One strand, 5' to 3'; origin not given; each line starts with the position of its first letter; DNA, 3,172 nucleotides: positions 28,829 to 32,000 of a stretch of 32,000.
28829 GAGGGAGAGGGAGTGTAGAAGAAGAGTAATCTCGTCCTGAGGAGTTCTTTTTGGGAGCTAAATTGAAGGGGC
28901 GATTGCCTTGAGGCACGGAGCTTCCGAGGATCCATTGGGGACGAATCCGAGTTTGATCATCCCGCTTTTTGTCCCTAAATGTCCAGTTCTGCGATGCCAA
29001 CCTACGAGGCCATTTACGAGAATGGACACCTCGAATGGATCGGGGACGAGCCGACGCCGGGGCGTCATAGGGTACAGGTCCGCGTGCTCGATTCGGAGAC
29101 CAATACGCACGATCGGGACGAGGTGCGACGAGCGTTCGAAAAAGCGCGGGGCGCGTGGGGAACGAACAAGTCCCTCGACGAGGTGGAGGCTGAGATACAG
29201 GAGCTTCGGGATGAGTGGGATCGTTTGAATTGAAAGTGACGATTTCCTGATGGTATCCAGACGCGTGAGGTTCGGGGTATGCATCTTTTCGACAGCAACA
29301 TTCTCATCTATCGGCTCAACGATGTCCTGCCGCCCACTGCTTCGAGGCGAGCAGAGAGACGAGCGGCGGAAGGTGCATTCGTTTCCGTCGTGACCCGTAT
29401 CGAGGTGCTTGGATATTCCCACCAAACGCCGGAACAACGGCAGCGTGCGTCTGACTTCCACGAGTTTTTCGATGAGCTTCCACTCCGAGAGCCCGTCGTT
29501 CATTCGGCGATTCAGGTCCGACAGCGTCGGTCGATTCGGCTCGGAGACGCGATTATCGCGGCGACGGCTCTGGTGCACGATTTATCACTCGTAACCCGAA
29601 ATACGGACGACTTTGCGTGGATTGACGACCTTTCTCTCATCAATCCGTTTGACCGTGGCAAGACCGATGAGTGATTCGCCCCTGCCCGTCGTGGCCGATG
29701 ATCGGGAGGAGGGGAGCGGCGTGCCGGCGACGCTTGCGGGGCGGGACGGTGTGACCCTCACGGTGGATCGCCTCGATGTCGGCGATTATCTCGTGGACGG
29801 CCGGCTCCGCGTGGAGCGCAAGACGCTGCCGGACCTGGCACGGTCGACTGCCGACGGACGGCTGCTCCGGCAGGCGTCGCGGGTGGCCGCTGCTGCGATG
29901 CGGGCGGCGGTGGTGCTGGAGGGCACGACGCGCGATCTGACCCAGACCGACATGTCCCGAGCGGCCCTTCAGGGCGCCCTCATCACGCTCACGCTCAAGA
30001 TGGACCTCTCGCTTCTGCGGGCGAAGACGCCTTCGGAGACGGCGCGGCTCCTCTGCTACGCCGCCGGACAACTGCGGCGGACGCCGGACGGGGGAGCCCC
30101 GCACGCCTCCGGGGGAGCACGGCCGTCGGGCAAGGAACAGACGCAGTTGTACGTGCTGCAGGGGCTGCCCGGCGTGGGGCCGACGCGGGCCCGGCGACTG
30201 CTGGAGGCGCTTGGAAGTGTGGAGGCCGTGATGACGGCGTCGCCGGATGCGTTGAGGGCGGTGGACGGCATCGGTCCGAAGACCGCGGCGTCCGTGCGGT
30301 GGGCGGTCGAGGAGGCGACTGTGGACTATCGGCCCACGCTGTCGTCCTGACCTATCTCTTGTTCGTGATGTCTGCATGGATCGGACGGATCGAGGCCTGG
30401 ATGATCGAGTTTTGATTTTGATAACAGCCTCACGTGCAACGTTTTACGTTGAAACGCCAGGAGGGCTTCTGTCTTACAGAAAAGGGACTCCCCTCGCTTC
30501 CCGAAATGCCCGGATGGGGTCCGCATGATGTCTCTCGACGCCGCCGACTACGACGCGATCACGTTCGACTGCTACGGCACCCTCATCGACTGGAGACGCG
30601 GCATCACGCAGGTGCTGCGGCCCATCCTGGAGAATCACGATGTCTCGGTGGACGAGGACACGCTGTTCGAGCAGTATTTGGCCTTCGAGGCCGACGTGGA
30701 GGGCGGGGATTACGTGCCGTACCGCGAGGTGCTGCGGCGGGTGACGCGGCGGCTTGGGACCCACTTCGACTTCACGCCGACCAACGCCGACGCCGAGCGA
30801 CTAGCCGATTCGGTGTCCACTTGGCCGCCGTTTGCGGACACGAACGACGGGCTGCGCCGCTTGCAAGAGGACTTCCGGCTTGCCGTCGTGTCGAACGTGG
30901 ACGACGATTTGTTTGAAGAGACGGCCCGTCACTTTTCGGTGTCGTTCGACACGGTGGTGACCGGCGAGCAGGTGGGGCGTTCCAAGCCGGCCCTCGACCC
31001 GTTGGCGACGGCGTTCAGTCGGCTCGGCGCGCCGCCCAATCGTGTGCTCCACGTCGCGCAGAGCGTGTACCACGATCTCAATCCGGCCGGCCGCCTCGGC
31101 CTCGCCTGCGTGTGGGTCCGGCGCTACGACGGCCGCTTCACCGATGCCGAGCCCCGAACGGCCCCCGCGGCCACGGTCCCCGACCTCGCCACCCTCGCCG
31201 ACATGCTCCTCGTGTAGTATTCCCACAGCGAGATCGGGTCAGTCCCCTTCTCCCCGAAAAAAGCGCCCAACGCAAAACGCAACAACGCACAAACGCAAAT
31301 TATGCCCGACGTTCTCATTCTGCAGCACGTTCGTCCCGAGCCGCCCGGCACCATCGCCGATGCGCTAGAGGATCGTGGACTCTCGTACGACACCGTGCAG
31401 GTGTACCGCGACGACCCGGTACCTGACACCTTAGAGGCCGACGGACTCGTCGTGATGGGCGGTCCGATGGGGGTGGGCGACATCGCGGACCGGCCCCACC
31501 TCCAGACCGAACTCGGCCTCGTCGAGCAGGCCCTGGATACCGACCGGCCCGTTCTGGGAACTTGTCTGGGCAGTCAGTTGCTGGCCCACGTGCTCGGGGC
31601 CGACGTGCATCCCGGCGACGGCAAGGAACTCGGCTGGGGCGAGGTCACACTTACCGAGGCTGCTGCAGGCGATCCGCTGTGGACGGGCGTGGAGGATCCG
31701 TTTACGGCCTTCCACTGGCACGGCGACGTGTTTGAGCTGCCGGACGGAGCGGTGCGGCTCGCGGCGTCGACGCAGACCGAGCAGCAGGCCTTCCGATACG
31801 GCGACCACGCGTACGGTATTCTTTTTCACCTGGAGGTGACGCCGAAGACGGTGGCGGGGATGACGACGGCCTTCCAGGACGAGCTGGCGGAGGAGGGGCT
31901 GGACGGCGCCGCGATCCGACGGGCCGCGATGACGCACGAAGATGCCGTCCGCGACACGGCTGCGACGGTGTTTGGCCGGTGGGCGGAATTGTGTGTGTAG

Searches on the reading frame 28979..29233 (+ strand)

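Call 51: search_protein_families(library=pfam, proteins=[window:28979-29233:+], max_evalue=0.0001)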
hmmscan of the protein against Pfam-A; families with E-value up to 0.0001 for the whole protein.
window:28979-29233:+ (84 aa): 0 families

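Call 80: search_protein_families(library=pfam, proteins=[window:28979-29233:+], max_evalue=0.01)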
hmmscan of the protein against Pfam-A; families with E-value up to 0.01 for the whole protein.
window:28979-29233:+ (84 aa): 1 family
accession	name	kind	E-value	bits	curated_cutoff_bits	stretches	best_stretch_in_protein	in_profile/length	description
PF22722.2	NA-iREase1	-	0.0097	16.3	27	0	13-60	22-73/106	NACHT-associated inactive Restriction Endonuclease 1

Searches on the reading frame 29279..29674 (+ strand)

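Call 80: search_protein_families(library=pfam, proteins=[window:29279-29674:+], max_evalue=0.01)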
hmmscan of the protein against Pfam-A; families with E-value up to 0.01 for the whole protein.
window:29279-29674:+ (131 aa): 1 family
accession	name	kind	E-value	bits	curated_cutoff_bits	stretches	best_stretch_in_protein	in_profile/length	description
PF01850.27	PIN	-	3.1e-13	50.8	23.6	1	4-113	3-115/120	PIN domain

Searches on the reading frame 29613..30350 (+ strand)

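Call 51: search_protein_families(library=pfam, proteins=[window:29613-30350:+], max_evalue=0.0001)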
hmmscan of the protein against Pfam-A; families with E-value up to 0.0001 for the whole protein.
window:29613-30350:+ (245 aa): 5 families
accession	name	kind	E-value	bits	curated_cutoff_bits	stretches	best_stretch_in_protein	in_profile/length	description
PF02732.21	ERCC4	-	9.1e-21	74.7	24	1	29-149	2-139/140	ERCC4 domain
PF14520.12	HHH_5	-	3.4e-13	50.3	27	1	182-229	4-52/57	Helix-hairpin-helix domain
PF00633.29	HHH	-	6.6e-12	45.1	24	1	202-230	1-29/30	Helix-hairpin-helix motif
PF12826.13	HHH_2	-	4.2e-10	40.1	27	1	184-229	7-52/64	Helix-hairpin-helix motif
PF01367.25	5_3_exonuc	-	7e-05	23.7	40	0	183-208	21-46/97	5'-3' exonuclease, C-terminal SAM fold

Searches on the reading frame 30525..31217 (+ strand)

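Call 51: search_protein_families(library=pfam, proteins=[window:30525-31217:+], max_evalue=0.0001)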
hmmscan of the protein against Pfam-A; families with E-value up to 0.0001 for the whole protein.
window:30525-31217:+ (230 aa): 2 families
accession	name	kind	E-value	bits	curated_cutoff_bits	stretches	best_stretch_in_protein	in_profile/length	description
PF00702.32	Hydrolase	-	5.2e-13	50.3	26.4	1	9-177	1-177/191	haloacid dehalogenase-like hydrolase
PF13419.12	HAD_2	-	1.9e-12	48.1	23.8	1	13-198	2-178/178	Haloacid dehalogenase-like hydrolase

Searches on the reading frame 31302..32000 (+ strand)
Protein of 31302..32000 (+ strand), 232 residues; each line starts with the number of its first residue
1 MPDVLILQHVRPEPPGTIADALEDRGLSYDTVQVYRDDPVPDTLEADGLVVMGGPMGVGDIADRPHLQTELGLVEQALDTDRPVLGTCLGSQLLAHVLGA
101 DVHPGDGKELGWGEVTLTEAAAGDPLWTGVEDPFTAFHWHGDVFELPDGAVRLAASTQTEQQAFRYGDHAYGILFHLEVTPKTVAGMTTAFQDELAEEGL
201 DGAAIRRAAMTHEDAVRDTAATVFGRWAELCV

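Call 51: search_protein_families(library=pfam, proteins=[window:31302-32000:+], max_evalue=0.0001)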
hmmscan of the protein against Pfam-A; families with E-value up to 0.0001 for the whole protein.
window:31302-32000:+ (232 aa): 1 family
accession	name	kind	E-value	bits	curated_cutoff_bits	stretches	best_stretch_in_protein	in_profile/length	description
PF00117.34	GATase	-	6.8e-20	72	22.8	1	18-183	13-177/190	Glutamine amidotransferase class-I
